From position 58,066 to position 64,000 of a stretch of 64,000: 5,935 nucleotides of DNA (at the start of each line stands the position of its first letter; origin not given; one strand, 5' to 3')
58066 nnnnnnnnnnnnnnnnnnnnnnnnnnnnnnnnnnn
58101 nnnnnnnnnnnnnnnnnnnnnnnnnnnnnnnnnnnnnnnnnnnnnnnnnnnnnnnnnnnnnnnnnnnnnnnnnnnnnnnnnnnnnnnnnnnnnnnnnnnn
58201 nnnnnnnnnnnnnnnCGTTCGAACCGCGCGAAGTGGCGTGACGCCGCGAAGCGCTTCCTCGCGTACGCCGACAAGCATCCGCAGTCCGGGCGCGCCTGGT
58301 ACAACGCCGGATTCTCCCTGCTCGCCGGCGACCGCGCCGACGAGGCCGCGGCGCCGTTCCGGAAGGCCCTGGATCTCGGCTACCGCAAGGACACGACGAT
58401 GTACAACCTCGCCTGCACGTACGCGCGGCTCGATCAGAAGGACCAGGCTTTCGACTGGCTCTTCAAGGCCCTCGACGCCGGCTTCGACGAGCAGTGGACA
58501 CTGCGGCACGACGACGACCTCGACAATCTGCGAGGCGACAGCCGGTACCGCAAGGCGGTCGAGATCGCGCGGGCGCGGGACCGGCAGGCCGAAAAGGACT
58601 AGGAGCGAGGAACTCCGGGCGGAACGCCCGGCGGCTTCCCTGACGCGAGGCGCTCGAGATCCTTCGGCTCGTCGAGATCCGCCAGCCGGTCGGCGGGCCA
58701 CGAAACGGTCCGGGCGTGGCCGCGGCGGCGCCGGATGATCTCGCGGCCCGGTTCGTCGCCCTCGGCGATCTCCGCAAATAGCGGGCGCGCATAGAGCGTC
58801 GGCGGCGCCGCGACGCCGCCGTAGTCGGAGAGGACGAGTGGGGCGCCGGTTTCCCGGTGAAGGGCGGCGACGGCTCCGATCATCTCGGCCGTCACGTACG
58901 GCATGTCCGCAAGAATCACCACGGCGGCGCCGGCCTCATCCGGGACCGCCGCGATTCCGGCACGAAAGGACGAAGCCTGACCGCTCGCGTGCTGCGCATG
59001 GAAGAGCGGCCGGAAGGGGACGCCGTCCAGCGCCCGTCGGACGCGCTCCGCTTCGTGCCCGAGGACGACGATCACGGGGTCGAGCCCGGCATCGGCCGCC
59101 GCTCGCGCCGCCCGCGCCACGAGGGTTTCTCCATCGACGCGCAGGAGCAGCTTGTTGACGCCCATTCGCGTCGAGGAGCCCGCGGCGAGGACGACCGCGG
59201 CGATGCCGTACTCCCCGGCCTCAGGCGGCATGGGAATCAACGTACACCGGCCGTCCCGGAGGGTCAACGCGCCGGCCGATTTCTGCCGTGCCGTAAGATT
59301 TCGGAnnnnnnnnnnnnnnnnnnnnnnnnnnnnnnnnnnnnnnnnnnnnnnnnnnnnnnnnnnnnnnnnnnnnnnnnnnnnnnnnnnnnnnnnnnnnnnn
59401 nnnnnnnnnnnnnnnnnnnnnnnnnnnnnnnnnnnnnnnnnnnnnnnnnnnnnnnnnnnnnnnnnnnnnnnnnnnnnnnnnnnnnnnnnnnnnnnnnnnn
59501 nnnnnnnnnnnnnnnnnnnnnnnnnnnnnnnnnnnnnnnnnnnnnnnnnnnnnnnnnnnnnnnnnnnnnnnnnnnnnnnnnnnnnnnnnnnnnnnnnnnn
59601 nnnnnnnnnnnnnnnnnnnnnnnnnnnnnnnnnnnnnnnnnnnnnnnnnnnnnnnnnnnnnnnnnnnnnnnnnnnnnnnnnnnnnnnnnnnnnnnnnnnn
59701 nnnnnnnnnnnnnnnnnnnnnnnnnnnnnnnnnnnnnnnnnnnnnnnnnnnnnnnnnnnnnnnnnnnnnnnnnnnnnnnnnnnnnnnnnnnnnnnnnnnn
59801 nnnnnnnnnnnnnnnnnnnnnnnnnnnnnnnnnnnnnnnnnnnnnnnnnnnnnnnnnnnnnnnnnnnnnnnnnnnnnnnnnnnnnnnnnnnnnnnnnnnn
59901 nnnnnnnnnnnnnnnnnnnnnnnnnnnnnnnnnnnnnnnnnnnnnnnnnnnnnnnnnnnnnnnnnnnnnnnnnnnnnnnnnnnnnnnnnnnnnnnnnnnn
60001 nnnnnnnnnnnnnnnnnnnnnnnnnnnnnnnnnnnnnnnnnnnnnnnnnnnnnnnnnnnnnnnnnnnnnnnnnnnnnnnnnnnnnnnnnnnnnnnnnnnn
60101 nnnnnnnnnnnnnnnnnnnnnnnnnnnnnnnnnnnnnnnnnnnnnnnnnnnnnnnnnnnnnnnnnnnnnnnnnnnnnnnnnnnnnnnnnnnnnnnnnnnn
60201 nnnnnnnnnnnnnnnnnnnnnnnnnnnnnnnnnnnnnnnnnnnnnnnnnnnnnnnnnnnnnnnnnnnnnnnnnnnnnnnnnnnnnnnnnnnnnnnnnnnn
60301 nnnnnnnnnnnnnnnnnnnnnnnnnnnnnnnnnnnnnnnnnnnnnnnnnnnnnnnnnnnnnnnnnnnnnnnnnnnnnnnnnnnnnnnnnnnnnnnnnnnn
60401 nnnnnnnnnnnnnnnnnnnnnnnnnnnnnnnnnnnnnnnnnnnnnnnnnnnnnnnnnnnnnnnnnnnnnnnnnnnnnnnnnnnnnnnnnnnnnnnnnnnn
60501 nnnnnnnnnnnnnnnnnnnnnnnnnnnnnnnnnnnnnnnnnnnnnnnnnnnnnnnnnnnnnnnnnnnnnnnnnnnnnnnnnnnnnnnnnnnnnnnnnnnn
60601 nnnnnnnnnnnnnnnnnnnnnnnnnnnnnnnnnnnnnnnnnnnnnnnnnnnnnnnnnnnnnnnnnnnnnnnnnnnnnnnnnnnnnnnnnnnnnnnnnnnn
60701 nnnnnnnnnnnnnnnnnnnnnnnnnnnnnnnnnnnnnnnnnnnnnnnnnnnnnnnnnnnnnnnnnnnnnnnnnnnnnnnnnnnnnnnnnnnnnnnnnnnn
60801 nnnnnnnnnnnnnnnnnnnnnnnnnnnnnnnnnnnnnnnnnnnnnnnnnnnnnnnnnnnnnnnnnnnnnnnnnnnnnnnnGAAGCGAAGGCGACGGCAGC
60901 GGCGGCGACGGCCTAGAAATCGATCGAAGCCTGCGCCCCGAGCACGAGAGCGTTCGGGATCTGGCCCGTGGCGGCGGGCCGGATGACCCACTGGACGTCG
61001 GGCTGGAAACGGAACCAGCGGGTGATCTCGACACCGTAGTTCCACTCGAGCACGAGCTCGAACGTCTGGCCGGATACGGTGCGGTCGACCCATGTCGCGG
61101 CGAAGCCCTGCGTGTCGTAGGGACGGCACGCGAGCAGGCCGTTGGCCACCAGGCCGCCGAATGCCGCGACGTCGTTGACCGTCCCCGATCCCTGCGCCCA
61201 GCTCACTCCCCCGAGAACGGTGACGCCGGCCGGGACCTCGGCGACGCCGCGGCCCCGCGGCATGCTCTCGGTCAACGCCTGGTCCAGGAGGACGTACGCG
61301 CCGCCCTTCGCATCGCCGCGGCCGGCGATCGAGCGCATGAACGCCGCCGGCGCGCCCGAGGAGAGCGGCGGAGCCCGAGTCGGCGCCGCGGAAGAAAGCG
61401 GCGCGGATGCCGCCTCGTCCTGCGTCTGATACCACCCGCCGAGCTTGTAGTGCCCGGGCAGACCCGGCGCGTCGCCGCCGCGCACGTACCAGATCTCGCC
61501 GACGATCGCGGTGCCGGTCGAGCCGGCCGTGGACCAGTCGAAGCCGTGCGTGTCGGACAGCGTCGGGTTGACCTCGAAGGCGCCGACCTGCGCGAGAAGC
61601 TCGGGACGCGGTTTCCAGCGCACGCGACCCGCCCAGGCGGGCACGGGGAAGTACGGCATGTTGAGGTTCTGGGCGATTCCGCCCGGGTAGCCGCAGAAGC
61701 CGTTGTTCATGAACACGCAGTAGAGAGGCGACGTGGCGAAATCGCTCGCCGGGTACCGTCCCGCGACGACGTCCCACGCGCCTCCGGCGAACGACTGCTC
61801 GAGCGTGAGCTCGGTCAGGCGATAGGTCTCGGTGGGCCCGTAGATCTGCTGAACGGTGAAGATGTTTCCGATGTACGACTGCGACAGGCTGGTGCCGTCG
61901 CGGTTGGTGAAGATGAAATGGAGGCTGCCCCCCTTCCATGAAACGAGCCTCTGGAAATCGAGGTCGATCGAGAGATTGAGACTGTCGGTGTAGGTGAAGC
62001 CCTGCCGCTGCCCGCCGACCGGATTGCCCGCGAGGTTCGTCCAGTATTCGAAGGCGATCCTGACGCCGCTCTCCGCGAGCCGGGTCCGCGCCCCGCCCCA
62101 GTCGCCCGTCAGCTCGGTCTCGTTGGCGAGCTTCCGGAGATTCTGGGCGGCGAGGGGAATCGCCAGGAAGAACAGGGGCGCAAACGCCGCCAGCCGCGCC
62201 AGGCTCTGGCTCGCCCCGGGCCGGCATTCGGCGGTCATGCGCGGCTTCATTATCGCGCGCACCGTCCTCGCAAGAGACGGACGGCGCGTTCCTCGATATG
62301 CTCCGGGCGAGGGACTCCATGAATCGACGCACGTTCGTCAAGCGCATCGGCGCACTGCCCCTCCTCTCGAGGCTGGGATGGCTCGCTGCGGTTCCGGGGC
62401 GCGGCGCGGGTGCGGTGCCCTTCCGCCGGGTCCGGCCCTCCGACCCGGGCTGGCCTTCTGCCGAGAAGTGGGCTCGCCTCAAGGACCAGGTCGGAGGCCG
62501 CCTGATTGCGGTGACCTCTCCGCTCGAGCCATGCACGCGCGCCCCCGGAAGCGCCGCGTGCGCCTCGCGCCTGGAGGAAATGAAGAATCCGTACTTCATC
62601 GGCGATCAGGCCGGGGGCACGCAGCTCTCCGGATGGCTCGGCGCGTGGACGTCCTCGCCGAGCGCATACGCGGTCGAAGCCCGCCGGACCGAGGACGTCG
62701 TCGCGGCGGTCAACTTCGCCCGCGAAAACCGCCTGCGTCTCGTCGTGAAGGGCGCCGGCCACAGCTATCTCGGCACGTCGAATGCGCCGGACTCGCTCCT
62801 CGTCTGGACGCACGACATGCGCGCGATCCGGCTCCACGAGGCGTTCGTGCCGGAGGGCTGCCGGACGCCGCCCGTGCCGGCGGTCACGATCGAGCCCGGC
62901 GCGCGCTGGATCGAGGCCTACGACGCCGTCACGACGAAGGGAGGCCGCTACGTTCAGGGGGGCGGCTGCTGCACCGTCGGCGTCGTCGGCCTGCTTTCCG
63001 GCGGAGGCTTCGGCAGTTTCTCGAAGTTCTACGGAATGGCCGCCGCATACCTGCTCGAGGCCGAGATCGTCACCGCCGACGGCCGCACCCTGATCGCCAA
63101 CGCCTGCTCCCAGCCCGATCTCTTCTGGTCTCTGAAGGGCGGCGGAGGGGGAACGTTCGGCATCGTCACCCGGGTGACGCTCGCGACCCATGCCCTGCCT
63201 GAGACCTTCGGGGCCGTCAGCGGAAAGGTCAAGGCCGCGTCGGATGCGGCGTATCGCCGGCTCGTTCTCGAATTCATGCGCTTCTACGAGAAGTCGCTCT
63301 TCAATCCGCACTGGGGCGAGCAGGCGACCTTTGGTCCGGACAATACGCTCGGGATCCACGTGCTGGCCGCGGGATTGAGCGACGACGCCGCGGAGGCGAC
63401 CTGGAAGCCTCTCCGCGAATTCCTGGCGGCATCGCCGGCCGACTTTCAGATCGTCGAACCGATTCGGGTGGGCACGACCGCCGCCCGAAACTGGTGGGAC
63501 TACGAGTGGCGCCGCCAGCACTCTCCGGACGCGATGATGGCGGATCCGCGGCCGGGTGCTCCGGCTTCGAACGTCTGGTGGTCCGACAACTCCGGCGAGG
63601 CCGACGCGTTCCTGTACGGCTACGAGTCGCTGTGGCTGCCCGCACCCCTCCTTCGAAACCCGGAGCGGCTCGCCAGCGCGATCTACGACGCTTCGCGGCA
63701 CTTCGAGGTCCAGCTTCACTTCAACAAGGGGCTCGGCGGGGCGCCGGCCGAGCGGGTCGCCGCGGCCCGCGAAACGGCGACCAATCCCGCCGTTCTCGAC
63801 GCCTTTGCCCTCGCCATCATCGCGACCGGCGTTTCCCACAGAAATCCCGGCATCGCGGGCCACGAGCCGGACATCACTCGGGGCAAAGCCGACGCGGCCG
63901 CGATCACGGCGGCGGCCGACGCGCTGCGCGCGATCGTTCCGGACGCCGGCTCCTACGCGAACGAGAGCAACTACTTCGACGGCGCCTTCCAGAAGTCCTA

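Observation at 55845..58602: BlaI/BlaR1-type antirepressor pair in which the penicillin-binding sensor domain is replaced by three ~100-aa TPR-like repeats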

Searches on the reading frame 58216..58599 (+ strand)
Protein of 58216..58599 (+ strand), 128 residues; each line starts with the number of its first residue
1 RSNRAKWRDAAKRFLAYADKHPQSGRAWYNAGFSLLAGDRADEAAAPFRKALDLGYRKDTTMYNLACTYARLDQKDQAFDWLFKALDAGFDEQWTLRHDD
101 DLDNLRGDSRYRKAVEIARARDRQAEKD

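Call 32: find_homologous_proteins(query=window:58222-58599:+, max_evalue=0.001)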
Query seq(126 aa) (126 aa): 28 proteins with E <= 0.001 among 45 candidates.
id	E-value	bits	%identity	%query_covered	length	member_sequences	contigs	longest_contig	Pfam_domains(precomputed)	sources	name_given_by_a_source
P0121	4.4e-74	265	96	100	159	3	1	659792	PF00515.35,PF13424.13,PF13432.13,PF13181.13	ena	-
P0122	6.9e-66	238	79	99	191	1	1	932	PF22316.3,PF13432.13,PF13181.13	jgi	jgi:tetratricopeptide (TPR) repeat protein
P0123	6.5e-57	209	73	98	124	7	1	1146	PF00515.35,PF13424.13,PF13181.13,PF07719.24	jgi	jgi:tetratricopeptide (TPR) repeat protein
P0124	1.2e-56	208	69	99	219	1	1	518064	PF00515.35,PF22316.3,PF13181.13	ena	-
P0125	1.3e-55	205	69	96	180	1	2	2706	PF13431.13,PF00515.35,PF13424.13,PF22316.3,PF13432.13,PF13181.13,PF07719.24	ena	-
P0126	1.9e-48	182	65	98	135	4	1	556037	PF13431.13,PF00515.35,PF13424.13,PF13432.13,PF13181.13,PF07719.24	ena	-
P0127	3.5e-45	171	66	94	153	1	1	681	PF00515.35,PF13424.13,PF13432.13,PF13181.13,PF07719.24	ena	-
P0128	4.2e-43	164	66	92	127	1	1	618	PF00515.35,PF13424.13,PF13432.13,PF13181.13,PF07719.24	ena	-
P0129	5.8e-43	164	68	87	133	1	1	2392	PF00515.35,PF13424.13,PF13432.13,PF13181.13,PF07719.24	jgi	jgi:tetratricopeptide (TPR) repeat protein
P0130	2.0e-41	159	58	89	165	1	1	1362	PF00515.35,PF13424.13,PF13432.13,PF13181.13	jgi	jgi:tetratricopeptide (TPR) repeat protein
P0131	2.1e-41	159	78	71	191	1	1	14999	PF22316.3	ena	-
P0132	3.2e-41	158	57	98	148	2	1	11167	PF13431.13,PF00515.35,PF13424.13,PF13432.13,PF13181.13,PF07719.24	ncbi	-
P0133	1.7e-39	153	58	95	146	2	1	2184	PF00515.35,PF13424.13,PF13432.13,PF13181.13,PF07719.24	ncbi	-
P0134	2.8e-39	152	62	88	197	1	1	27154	PF00515.35,PF13424.13,PF13432.13,PF13181.13,PF07719.24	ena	-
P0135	6.0e-38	148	57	94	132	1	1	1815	PF00515.35,PF13424.13,PF13181.13,PF07719.24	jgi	jgi:tetratricopeptide (TPR) repeat protein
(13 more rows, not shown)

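Call 74: search_protein_representatives(protein=window:58216-58599:+)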
Query: 128 residues. Proteins with E-value up to 0.001 (for the whole library): 9862; up to 1e-10: 1097; up to 1e-30: 202. The best 150 are listed.
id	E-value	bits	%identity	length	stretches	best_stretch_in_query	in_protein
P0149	8.5e-95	330.0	53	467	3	1-126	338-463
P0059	1.6e-91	319.4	50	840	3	2-128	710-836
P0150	2.0e-75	267.4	46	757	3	3-128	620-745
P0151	6.3e-75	265.7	47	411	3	4-125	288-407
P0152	1.7e-74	264.3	46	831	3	3-124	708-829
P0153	8.9e-74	262.0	45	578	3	3-123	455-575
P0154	1.1e-73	261.7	45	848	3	3-117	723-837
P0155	2.9e-73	260.3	46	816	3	7-120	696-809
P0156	2.5e-72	257.3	44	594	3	5-128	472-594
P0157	1.0e-71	255.4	45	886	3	5-128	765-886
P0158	1.5e-71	254.8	36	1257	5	5-123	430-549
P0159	2.3e-71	254.2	45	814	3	4-124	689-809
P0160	2.4e-71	254.2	45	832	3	2-126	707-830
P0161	1.1e-69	248.8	41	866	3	4-122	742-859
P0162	6.5e-69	246.3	45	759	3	4-122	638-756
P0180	5.5e-59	214.2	42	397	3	9-114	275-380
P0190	2.6e-56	205.5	41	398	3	4-126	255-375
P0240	7.8e-44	165.2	36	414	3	5-123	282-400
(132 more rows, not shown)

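Call 76: search_protein_families(library=pfam, alignment_id=A3, max_evalue=0.00001)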
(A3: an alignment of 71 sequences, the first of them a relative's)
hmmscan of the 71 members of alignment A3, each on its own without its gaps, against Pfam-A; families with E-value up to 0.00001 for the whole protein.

A. member 1, P0149 (467 aa): 7 families
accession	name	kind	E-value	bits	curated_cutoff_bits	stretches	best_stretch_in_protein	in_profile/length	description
PF00515.34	TPR_1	-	4.8e-19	67.7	27.8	0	363-391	2-30/34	Tetratricopeptide repeat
PF22316.2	ABhydrolase-like_N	-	2.6e-16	59.9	27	0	109-197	9-100/106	A/B hydrolase-like, N-terminal domain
PF07719.23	TPR_2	-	9.7e-16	57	27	0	363-391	2-30/34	Tetratricopeptide repeat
PF13181.12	TPR_8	-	1.1e-14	53.7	25.7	0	363-391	2-30/34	Tetratricopeptide repeat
PF13432.12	TPR_16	-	1.1e-12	48.5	32.7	1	333-391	2-60/65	Tetratricopeptide repeat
PF13424.12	TPR_12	-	1.1e-12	48.4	30.1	0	363-424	4-73/77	Tetratricopeptide repeat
PF13431.12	TPR_17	-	5e-07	29.9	24.4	0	353-382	4-33/34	Tetratricopeptide repeat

B. families by the number of members that match (of 71 scanned): 28 families (the first 25 are shown)
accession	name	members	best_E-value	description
PF22316.2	ABhydrolase-like_N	70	3.8e-25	A/B hydrolase-like, N-terminal domain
PF07719.23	TPR_2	69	1.8e-31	Tetratricopeptide repeat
PF00515.34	TPR_1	65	1.5e-33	Tetratricopeptide repeat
PF13181.12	TPR_8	65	6.3e-24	Tetratricopeptide repeat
PF13432.12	TPR_16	61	1.9e-25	Tetratricopeptide repeat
PF13424.12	TPR_12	58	1.5e-22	Tetratricopeptide repeat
PF13431.12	TPR_17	41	4.5e-31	Tetratricopeptide repeat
PF05569.17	Peptidase_M56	32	4.9e-36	BlaR1 peptidase M56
PF13174.12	TPR_6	31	1.7e-18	Tetratricopeptide repeat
PF14559.12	TPR_19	26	8.3e-20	Tetratricopeptide repeat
PF13428.12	TPR_14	24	9.7e-14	Tetratricopeptide repeat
PF13176.12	TPR_7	22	2e-16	Tetratricopeptide repeat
PF23914.1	TPR_CcmH_CycH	21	3.4e-12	Cytochrome c-type biogenesis protein H TPR domain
PF13414.12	TPR_11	15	1.3e-24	TPR repeat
PF13374.12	TPR_10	12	5.5e-11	Tetratricopeptide repeat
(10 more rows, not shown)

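Call 94: find_encoding_contigs(protein=P0190, flank=5000, max_places=3)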
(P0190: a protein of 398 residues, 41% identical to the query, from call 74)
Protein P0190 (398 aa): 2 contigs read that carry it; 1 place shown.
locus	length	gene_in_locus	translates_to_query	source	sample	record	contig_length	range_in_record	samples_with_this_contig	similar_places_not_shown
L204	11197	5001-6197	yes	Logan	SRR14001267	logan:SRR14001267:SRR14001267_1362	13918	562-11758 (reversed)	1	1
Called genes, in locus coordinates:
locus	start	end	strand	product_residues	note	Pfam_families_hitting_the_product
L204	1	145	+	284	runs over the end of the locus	PF09674:DUF2400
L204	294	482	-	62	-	-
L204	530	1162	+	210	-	-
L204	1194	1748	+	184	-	PF00111:Fer2, PF13085:Fer2_3 (weak), PF01799:Fer2_2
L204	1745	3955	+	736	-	PF01315:Ald_Xan_dh_C, PF02738:MoCoBD_1, PF20256:MoCoBD_2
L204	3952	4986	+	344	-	PF00941:FAD_binding_5, PF03450:CO_deh_flav_C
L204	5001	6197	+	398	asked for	PF00515:TPR_1 (faint), PF07719:TPR_2 (faint), PF13424:TPR_12 (faint), PF22316:ABhydrolase-like_N (faint), PF13174:TPR_6 (faint), PF13181:TPR_8 (faint)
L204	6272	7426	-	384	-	-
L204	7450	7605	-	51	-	-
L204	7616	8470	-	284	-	-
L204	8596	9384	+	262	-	-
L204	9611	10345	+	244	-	-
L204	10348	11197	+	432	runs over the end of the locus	PF02321:OEP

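Call 95: find_encoding_contigs(protein=P0180, flank=5000, max_places=3)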
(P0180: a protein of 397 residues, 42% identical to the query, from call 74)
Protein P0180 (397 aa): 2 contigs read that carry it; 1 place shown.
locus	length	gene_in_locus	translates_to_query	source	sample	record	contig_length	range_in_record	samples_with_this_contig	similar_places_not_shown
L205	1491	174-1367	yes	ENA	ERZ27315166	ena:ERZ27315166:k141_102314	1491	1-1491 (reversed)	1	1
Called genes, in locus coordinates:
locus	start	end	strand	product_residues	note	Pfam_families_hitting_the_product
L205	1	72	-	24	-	?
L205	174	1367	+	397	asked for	PF00515:TPR_1 (faint), PF13174:TPR_6 (faint), PF13181:TPR_8 (faint), PF13428:TPR_14 (faint), PF13431:TPR_17 (faint), PF07719:TPR_2 (weak), PF13424:TPR_12 (weak), PF13432:TPR_16 (weak), +4 more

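Call 97: find_encoding_contigs(protein=P0151, flank=5000, max_places=2)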
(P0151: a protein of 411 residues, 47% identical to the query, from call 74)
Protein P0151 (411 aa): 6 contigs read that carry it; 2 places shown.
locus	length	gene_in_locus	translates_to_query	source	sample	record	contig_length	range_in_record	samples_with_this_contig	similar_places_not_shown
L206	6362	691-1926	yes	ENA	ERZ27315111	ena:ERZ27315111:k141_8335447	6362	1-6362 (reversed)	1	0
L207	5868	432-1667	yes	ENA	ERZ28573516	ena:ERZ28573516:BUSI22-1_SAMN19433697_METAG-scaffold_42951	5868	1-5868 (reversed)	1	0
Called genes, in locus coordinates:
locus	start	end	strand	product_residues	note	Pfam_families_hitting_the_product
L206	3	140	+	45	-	?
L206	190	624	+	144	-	PF15956:DUF4760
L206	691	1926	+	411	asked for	PF13424:TPR_12 (faint), PF07719:TPR_2 (faint), PF13181:TPR_8 (faint), PF00515:TPR_1 (faint), PF13432:TPR_16 (faint), PF22316:ABhydrolase-like_N (weak)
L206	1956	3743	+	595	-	-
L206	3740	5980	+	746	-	PF02225:PA, PF04389:Peptidase_M28, PF04253:TFR_dimer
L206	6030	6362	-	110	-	?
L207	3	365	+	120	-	?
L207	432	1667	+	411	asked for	PF13424:TPR_12 (faint), PF07719:TPR_2 (faint), PF13181:TPR_8 (faint), PF00515:TPR_1 (faint), PF13432:TPR_16 (faint), PF22316:ABhydrolase-like_N (weak)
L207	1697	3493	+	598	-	-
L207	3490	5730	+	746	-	PF02225:PA, PF04389:Peptidase_M28, PF04253:TFR_dimer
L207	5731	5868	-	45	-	?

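Call 98: find_encoding_contigs(protein=P0240, flank=5000, max_places=2)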
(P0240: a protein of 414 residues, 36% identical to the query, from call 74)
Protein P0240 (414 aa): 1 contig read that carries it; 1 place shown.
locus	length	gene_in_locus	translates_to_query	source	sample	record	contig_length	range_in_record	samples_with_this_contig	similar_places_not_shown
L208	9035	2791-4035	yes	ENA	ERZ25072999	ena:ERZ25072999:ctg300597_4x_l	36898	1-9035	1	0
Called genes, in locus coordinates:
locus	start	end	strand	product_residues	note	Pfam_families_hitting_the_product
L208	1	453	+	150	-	?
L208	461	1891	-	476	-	PF00535:Glycos_transf_2, PF10111:Glyco_tranf_2_2, PF13641:Glyco_tranf_2_3, PF13632:Glyco_trans_2_3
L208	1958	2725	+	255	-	PF02985:HEAT (faint), PF13646:HEAT_2 (weak)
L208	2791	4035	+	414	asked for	PF00515:TPR_1 (faint), PF07719:TPR_2 (faint), PF13174:TPR_6 (faint), PF13181:TPR_8 (faint), PF13424:TPR_12 (faint), PF13428:TPR_14 (faint), PF13431:TPR_17 (faint), PF13432:TPR_16, +4 more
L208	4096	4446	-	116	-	-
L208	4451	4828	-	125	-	PF01479:S4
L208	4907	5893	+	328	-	PF08240:ADH_N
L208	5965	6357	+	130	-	PF01814:Hemerythrin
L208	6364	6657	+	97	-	PF01910:Thiamine_BP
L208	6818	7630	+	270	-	-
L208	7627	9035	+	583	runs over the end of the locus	PF00004:AAA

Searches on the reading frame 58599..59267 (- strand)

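Call 3: search_protein_families(library=pfam, proteins=[window:58599-59267:-], max_evalue=0.1)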
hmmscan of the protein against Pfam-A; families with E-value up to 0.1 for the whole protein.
window:58599-59267:- (222 aa): 3 families
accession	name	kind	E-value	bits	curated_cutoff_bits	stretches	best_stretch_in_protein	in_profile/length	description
PF12804.13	NTP_transf_3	-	4.6e-32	111.9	27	1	24-181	1-157/160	MobA-like NTP transferase domain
PF01128.25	IspD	-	7e-07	29.7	27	1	22-140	1-122/221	2-C-methyl-D-erythritol 4-phosphate cytidylyltransferase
PF19720.4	DUF6214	-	0.019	15.5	26.6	1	44-80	100-136/155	Family of unknown function (DUF6214)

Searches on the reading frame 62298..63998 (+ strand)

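Call 73: search_protein_families(library=pfam, proteins=[window:62298-63998:+], max_evalue=0.001)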
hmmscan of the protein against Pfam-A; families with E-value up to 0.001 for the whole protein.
window:62298-63998:+ (567 aa): 1 family
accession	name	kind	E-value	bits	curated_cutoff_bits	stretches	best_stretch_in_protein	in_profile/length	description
PF01565.28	FAD_binding_4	-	1.9e-22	79.9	26.4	1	124-265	3-136/139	FAD binding domain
